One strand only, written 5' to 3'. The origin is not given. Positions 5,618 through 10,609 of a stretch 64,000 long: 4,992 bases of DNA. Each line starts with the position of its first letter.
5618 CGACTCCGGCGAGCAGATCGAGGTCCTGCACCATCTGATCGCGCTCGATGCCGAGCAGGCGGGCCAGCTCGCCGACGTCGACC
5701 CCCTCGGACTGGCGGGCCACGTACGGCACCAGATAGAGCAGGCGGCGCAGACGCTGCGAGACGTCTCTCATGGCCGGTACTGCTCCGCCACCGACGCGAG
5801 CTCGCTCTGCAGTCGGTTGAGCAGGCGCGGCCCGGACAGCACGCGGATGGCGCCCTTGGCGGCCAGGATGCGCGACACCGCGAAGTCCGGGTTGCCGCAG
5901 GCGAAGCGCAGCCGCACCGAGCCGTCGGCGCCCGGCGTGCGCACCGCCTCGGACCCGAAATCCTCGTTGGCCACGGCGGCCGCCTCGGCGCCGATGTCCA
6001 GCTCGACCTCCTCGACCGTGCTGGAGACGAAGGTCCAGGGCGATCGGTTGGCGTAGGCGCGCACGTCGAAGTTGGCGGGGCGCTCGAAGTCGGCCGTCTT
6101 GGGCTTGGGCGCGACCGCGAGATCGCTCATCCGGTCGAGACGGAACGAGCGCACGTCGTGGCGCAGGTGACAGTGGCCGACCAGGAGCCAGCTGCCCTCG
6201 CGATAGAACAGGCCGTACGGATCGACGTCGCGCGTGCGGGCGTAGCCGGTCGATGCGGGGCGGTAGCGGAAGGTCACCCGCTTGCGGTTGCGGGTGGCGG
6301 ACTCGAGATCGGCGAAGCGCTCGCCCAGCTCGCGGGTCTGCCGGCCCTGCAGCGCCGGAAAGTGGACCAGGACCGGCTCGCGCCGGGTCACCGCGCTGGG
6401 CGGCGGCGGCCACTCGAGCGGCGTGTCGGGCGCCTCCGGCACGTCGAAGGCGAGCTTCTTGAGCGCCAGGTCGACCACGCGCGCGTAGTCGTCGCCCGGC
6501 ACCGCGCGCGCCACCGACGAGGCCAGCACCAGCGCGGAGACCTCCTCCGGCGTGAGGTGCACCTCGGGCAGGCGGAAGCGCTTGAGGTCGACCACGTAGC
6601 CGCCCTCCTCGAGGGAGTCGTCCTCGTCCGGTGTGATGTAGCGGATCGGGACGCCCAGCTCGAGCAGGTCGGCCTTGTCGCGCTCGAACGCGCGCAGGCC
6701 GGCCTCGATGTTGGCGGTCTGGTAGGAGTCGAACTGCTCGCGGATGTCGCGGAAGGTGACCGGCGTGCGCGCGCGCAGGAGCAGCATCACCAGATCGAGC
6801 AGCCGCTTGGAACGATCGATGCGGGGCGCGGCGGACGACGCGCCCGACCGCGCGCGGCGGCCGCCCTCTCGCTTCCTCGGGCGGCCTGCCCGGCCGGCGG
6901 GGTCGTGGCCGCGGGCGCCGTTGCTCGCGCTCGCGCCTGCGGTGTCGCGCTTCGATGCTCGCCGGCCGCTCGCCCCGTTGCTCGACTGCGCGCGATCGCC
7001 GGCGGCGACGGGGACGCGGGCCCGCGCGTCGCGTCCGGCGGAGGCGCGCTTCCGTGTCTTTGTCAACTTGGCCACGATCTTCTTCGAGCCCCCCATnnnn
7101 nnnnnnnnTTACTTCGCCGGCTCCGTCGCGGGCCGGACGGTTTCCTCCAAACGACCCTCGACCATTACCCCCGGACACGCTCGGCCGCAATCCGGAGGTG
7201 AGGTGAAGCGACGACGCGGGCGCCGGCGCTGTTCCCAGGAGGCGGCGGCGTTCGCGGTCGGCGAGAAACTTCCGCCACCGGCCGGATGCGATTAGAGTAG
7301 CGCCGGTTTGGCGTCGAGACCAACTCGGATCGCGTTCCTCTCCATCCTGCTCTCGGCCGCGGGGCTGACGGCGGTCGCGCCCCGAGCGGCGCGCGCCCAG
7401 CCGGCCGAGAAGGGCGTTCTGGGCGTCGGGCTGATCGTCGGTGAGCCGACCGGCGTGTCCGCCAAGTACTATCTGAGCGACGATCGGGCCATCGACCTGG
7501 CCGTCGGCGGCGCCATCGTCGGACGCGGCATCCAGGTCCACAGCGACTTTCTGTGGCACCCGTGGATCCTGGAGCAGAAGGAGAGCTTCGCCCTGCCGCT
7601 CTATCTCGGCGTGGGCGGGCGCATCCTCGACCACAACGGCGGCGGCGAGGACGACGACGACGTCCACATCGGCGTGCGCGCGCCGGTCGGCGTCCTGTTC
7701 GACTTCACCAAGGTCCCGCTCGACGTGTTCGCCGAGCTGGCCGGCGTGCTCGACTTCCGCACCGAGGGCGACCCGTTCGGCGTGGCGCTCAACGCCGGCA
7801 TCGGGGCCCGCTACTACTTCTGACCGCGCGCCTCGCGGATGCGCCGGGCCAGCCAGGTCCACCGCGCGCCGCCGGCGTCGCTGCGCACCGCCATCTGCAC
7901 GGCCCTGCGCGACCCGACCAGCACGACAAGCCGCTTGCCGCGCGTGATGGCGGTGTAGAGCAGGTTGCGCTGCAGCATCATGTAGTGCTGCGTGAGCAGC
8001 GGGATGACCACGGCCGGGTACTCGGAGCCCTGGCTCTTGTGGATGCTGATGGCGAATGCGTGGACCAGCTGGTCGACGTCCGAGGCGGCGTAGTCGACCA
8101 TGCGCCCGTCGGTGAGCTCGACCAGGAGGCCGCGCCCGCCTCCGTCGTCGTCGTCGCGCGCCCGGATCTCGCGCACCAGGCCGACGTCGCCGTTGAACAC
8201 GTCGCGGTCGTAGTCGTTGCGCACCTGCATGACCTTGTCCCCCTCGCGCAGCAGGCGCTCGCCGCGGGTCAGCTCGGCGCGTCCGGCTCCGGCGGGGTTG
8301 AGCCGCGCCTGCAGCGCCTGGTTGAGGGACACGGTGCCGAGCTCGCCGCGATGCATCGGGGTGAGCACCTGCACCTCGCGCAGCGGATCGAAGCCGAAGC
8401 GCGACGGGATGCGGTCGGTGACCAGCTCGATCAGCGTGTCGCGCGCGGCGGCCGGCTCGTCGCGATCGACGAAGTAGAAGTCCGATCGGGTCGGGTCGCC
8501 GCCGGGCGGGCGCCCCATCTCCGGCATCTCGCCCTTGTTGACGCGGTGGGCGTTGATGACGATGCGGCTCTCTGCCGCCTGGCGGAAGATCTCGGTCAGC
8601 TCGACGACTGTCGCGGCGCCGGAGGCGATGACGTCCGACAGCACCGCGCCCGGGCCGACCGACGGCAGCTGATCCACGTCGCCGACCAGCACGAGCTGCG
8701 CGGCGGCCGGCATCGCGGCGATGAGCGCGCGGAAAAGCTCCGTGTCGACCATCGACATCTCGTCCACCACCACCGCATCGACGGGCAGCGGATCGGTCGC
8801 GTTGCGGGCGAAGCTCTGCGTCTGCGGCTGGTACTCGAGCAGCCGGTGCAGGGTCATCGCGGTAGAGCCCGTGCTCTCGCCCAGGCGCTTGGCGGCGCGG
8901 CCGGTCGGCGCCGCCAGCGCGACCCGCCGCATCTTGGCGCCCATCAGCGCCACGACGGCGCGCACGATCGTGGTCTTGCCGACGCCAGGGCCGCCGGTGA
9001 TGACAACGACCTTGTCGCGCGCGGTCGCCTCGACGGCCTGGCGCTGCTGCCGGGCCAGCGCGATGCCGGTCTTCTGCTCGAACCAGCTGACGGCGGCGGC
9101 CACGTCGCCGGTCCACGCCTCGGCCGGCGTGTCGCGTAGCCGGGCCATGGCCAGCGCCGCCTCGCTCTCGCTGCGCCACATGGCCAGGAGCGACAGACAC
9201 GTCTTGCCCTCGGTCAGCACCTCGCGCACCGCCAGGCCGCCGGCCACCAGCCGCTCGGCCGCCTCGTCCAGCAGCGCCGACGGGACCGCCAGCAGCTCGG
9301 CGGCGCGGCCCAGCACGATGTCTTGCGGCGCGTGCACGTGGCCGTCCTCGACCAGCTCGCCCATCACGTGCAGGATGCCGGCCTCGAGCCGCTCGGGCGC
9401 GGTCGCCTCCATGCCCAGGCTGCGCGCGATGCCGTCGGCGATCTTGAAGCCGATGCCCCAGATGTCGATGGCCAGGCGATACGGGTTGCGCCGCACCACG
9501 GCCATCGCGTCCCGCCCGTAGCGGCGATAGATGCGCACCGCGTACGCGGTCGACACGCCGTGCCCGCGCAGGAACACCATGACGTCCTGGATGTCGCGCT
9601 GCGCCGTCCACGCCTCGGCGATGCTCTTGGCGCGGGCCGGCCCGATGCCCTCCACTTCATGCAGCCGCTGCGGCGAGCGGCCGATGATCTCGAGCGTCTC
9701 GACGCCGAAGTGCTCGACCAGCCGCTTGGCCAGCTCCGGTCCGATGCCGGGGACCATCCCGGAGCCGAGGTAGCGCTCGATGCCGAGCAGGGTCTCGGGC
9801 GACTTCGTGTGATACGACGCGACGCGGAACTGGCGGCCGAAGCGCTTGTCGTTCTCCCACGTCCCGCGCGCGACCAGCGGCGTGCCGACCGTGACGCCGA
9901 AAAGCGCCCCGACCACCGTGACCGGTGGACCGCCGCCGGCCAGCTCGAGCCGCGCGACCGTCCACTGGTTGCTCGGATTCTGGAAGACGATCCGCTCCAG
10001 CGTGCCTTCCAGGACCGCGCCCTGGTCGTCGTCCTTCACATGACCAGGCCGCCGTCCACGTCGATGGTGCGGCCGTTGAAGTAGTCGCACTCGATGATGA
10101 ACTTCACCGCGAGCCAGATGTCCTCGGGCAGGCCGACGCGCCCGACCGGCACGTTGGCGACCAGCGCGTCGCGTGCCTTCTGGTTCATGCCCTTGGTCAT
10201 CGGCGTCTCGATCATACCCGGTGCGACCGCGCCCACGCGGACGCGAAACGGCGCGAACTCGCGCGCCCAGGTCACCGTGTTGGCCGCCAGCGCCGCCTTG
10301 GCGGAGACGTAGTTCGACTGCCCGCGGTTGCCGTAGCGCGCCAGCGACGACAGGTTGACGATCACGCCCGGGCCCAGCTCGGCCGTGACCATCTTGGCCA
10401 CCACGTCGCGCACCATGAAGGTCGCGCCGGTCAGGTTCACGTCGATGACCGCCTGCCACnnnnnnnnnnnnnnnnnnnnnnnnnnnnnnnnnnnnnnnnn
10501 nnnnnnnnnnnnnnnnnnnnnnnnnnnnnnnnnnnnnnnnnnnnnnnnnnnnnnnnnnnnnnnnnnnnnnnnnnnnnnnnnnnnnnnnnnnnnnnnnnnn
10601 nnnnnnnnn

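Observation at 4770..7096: Tandem, translationally coupled pair of WYL-domain regulators (PafBC-like heterodimer candidate) beside recD2 and near radC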

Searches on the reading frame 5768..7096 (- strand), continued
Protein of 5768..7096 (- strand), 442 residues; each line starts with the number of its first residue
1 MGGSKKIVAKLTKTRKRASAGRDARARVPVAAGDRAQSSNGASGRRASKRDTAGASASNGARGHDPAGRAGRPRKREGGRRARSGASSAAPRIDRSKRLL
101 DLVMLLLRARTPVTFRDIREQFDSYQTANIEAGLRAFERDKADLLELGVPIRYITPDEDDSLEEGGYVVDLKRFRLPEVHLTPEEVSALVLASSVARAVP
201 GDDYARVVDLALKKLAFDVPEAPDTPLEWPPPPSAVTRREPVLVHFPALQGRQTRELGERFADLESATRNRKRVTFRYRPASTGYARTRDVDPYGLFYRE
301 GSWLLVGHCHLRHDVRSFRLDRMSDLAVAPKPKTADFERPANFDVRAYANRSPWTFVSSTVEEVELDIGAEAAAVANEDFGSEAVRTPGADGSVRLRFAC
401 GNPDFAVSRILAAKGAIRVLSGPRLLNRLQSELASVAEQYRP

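Call 55: find_encoding_contigs(protein=P0363, flank=6000, max_places=2)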
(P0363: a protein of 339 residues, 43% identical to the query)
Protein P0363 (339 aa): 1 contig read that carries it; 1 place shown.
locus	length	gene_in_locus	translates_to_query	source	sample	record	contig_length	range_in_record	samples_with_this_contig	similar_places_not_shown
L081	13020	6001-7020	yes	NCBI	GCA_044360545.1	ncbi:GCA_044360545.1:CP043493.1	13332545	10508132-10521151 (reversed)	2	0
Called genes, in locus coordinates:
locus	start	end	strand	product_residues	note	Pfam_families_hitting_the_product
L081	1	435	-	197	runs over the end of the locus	-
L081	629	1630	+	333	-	PF01210:NAD_Gly3P_dh_N, PF02558:ApbA, PF03807:F420_oxidored (weak), PF07479:NAD_Gly3P_dh_C, PF20618:GPD_NAD_C_bact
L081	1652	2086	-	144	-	-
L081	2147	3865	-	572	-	PF13167:GTP-bdg_N, PF16360:GTP-bdg_M, PF00350:Dynamin_N (faint), PF01926:MMR_HSR1, PF02421:FeoB_N (weak)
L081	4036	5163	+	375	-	PF00696:AA_kinase, PF01472:PUA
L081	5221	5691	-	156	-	-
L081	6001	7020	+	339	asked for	PF13280:WYL, PF25583:WCX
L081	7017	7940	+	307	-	PF19187:HTH_PafC, PF13280:WYL, PF25583:WCX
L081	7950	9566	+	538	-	PF16697:Yop-YscD_cpl, PF00498:FHA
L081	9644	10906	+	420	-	PF13091:PLDc_2, PF00614:PLDc (faint), PF13091:PLDc_2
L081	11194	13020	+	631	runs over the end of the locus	PF00069:Pkinase, PF01636:APH (faint), PF07714:PK_Tyr_Ser-Thr, PF14531:Kinase-like (weak), PF08308:PEGA (weak)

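Call 63: list_cluster_members(proteins=[P0148, P0173, P0160, P0172, P0180, P0151, P0211, P0219, P0237, P0239])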
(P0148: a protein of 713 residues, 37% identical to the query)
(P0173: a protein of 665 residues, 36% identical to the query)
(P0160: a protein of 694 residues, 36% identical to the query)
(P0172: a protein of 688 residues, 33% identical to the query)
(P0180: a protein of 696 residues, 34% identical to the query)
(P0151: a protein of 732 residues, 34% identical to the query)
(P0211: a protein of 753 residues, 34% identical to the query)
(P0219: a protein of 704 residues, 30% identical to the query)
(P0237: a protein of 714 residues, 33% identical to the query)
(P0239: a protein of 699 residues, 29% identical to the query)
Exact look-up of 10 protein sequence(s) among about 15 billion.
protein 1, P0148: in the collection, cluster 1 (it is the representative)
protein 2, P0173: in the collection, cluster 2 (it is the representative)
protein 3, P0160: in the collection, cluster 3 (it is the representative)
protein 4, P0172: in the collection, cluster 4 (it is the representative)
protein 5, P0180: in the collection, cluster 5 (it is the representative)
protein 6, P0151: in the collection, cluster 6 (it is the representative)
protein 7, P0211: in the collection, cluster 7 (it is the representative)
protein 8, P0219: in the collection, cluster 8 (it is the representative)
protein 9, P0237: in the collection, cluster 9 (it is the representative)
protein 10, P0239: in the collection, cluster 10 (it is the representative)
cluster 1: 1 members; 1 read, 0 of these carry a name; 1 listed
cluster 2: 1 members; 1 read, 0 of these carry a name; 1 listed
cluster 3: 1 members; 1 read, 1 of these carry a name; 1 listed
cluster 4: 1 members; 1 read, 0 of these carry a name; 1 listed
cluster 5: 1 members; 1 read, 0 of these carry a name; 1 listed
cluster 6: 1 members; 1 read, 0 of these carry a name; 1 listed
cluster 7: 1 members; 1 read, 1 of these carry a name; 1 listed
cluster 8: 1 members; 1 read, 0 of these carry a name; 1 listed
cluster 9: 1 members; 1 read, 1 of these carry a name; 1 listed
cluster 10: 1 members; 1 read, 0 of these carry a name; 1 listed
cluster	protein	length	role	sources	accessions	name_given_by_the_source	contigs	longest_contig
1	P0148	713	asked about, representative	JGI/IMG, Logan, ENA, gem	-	-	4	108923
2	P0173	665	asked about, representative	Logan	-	-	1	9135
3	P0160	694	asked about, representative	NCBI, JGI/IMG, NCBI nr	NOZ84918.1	MAG: WYL domain-containing protein [Deltaproteobacteria bacterium] | WYL domain-containing protein [Deltaproteobacteria bacterium]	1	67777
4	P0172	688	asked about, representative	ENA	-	-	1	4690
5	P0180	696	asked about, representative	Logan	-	-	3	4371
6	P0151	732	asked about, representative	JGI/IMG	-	-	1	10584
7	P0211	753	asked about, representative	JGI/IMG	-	proteasome accessory factor B/proteasome accessory factor C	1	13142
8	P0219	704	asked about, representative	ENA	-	-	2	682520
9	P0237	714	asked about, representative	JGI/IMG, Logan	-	predicted DNA-binding transcriptional regulator YafY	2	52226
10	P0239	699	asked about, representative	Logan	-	-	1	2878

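Call 67: predict_structure(alignment_id=A1)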
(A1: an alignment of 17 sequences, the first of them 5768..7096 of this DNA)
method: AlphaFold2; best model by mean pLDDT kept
length: 442 residues; sequences in the alignment: 17
mean_pLDDT: 61.4   pTM: 0.32
mean pLDDT of the five models: 61.4, 60.6, 57.0, 55.4, 55.3
residues with pLDDT >= 90: 15; 70-90: 185; 50-70: 76; < 50: 166
segments of 3 or more residues with pLDDT < 50: 1-28, 30-88, 173-181, 193-202, 204-229, 234-252
pLDDT, mean of each block of 10 residues (from residue 1): 35 34 35 34 35 31 34 36 39 66 71 85 82 83 71 78 76 43 50 45 46 43 43 45 32 63 82 82 66 77 78 76 82 60 62 52 87 70 80 86 75 82 88 82 67
secondary structure, 60 per line:
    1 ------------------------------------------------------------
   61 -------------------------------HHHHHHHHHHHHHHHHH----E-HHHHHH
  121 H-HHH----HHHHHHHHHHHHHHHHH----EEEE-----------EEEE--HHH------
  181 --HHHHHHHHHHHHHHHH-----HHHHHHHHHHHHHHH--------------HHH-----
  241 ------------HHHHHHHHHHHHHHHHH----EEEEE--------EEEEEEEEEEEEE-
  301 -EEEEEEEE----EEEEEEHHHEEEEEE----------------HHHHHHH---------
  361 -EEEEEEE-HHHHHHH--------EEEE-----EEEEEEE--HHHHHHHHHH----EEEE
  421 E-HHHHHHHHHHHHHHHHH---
elements in order: H92-108 H115-121 H130-146 E151-154 E166-169 H183-198 H204-218 H253-269 E274-278 E287-299 E302-309 E314-319 E323-328 H345-351 E362-368 H370-376 E385-388 E394-400 H403-412 E417-421 H423-439

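Call 69: fold_search(model_id=the predicted structure, library=pdb)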
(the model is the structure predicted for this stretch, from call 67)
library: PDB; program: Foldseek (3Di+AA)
matches with E <= 10: 525; with E <= 0.001: 33
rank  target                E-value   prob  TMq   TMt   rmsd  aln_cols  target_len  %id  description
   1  9fnd_X                2.5e-16  1.00  0.25  0.32  15.3       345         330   24  Transcriptional activator PafBC bound to mycobacterial RNA polymerase (released 2025-02-12)
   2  6sj9_A                7.0e-15  1.00  0.23  0.17  18.9       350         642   25  Proteasome accessory factor B/C (PafBC) of Arthrobacter aurescens (released 2019-10-16)
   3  6sj9_B                9.2e-15  1.00  0.22  0.17  19.0       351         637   25  Proteasome accessory factor B/C (PafBC) of Arthrobacter aurescens (released 2019-10-16)
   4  8tp8_D                1.3e-14  1.00  0.24  0.30  15.8       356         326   22  Structure of the C. crescentus WYL-activator, DriD, bound to ssDNA and cognate DNA (released 2023-11-29)
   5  8tp8_A                8.9e-14  1.00  0.24  0.30  15.8       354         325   22  Structure of the C. crescentus WYL-activator, DriD, bound to ssDNA and cognate DNA (released 2023-11-29)
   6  8tpk_A                1.1e-13  1.00  0.22  0.29  17.5       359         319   21  P6522 crystal form of C. crescentus DriD-ssDNA-DNA complex (released 2023-11-29)
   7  8tp8_B                1.2e-13  1.00  0.23  0.30  20.1       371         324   21  Structure of the C. crescentus WYL-activator, DriD, bound to ssDNA and cognate DNA (released 2023-11-29)
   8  9pfq_Q                2.3e-13  1.00  0.24  0.30  19.5       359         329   23  The cryo-EM structure of C. crescentus DriD-ssDNA-RNAP-Sigma73-bapE promoter transcription activation complex (released 2026-02-25)
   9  9pfv_Q                4.7e-13  1.00  0.22  0.29  20.9       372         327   20  The cryo-EM structure of C. crescentus DriD-ssDNA-RNAP-Sigma73-CCNA_03891/CCNA_01149 promoter transcription activation (released 2026-02-25)
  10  8tpk_B                5.2e-13  1.00  0.25  0.32  19.4       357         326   22  P6522 crystal form of C. crescentus DriD-ssDNA-DNA complex (released 2023-11-29)
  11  9cu3_B                2.6e-12  1.00  0.22  0.45  13.1       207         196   26  Allosteric mechanism of DriD transcription activator (released 2025-04-23)
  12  9cu3_A                2.9e-12  1.00  0.21  0.42  11.9       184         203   28  Allosteric mechanism of DriD transcription activator (released 2025-04-23)
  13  7tzv_A                5.3e-12  1.00  0.22  0.45  10.9       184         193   28  Structure of DriD C-domain bound to 9mer ssDNA (released 2022-06-01)
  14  7tzv_M                2.6e-11  1.00  0.21  0.45  11.7       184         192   28  Structure of DriD C-domain bound to 9mer ssDNA (released 2022-06-01)
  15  9fnd_Y                3.7e-11  1.00  0.25  0.33  16.5       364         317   19  Transcriptional activator PafBC bound to mycobacterial RNA polymerase (released 2025-02-12)
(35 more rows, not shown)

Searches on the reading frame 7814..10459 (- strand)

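Call 12: search_protein_families(library=pfam, proteins=[window:7814-10459:-], max_evalue=0.001)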
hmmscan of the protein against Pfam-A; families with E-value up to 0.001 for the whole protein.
window:7814-10459:- (881 aa): 17 families
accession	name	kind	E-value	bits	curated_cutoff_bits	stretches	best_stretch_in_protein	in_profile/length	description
PF13245.12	AAA_19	-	4e-43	147.3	25.1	1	472-603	1-134/134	AAA domain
PF13604.12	AAA_30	-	5.8e-41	140.8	27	1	468-646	2-174/191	AAA domain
PF14490.11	HHH_RecD2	-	2.1e-38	130.5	27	2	287-375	2-91/92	ATP-dependent RecD2 DNA helicase HHH domain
PF18335.7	SH3_13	-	7.8e-21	74.1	41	1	712-769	1-58/65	ATP-dependent RecD-like DNA helicase SH3 domain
PF13538.12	UvrD_C_2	-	6.4e-20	71.2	27.4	1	800-848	1-52/52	UvrD-like helicase C-terminal domain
PF23139.1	OB_YrrC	-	1.2e-19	70.5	27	1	149-221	3-76/76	ATP-dependent DNA helicase YrrC, OB-fold domain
PF01443.25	Viral_helicase1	-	1.4e-10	41.8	21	1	486-601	2-100/228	Viral superfamily 1 RNA helicase core domain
PF14520.12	HHH_5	-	4e-09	37.2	27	1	236-284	7-55/57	Helix-hairpin-helix domain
PF13086.12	AAA_11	-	1.5e-07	31.9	27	0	469-523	3-65/257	AAA domain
PF20720.3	nSTAND3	-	1.6e-05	25.1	27.2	1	473-504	8-39/155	Novel STAND NTPase 3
PF02562.22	PhoH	-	4.7e-05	23.4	27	1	469-538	6-77/205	PhoH-like protein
PF13401.12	AAA_22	-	6.5e-05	23.7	27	1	482-593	5-122/130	AAA domain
PF05970.20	PIF1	-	7.5e-05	22.8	25.9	1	480-605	20-159/223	PIF1-like helicase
PF03308.22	MeaB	-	0.00019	21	23.1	1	473-517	24-68/273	Methylmalonyl Co-A mutase-associated GTPase MeaB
PF00004.35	AAA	-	0.0002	22.3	21.2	1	486-529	2-42/131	ATPase family associated with various cellular activities (AAA)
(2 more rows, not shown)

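Call 70: search_protein_families(library=padloc, proteins=[window:7814-10030:-], max_evalue=0.00001)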
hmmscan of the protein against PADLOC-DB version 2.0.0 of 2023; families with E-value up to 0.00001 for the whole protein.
window:7814-10030:- (738 aa): 12 families
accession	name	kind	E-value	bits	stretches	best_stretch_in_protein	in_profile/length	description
PDLC01734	typeIV_RecD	-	6.4e-67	224.4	1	171-734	170-743/763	RecD_0_IVD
PDLC05065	PDC-S68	-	9.4e-53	177.3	2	209-475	478-762/1221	-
PDLC05064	PDC-S68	-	1e-48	163.9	2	330-494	691-866/1273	-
PDLC05066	PDC-S68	-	5.3e-46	155.2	2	325-486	579-753/1202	-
PDLC01148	RecD_like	-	3.7e-44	149.1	1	177-709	169-683/719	RecD/Tra ATPase fused to N-terminal HHH domain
PDLC04475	PDC-M16A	-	1.7e-26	90.9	1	322-397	9-89/721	-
PDLC04476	PDC-M16A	-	1e-23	81.7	1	327-401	7-86/691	-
PDLC04472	PDC-M16A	-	7.2e-22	75.5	1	316-398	211-299/930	-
PDLC05035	PDC-S53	-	1.9e-21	73.9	2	295-487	465-648/900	-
PDLC04474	PDC-M16A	-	1.3e-08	31.8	1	320-423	211-318/917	-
PDLC03924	MkoC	-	4.1e-07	26.5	0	323-363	247-290/1136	-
PDLC04140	mad8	-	6.4e-06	23.9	0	336-411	24-86/314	mads_8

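Call 71: search_protein_families(library=ncbifam, proteins=[window:7814-10030:-], max_evalue=0.00001)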
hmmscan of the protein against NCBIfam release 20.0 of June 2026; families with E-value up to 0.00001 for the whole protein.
window:7814-10030:- (738 aa): 9 families
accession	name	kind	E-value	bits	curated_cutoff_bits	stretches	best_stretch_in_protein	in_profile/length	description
TIGR01448.2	helicase_RecD2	equivalog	2.5e-251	835.8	500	1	9-730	1-712/713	SF1B family DNA helicase RecD2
TIGR01447.1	recD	equivalog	3.6e-76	257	310.15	2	272-472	101-318/597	exodeoxyribonuclease V subunit alpha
NF008127.0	PRK10875.1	equivalog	2.2e-53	181.7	671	2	277-469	111-322/619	exodeoxyribonuclease V subunit alpha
TIGR02768.1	TraA_Ti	equivalog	8.5e-29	100.4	590.45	2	314-486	354-515/751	Ti-type conjugative transfer relaxase TraA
NF010464.0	PRK13889.1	subfamily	4.9e-23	81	1015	1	290-669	315-668/992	conjugal transfer relaxase TraA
NF010402.0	PRK13826.1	subfamily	7.6e-14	50.5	1317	1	284-487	345-538/1102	Dtr system oriT relaxase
NF010263.0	PRK13709.1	equivalog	7.5e-11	40.1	2212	1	336-489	982-1137/1752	conjugative transfer relaxase/helicase TraI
TIGR02760.1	TraI_TIGR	equivalog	4.7e-10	37.6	929.85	1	325-487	1020-1184/1960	conjugative transfer relaxase/helicase TraI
NF010337.0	PRK13766.1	equivalog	1.1e-06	27.1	610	0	70-142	706-776/781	Hef nuclease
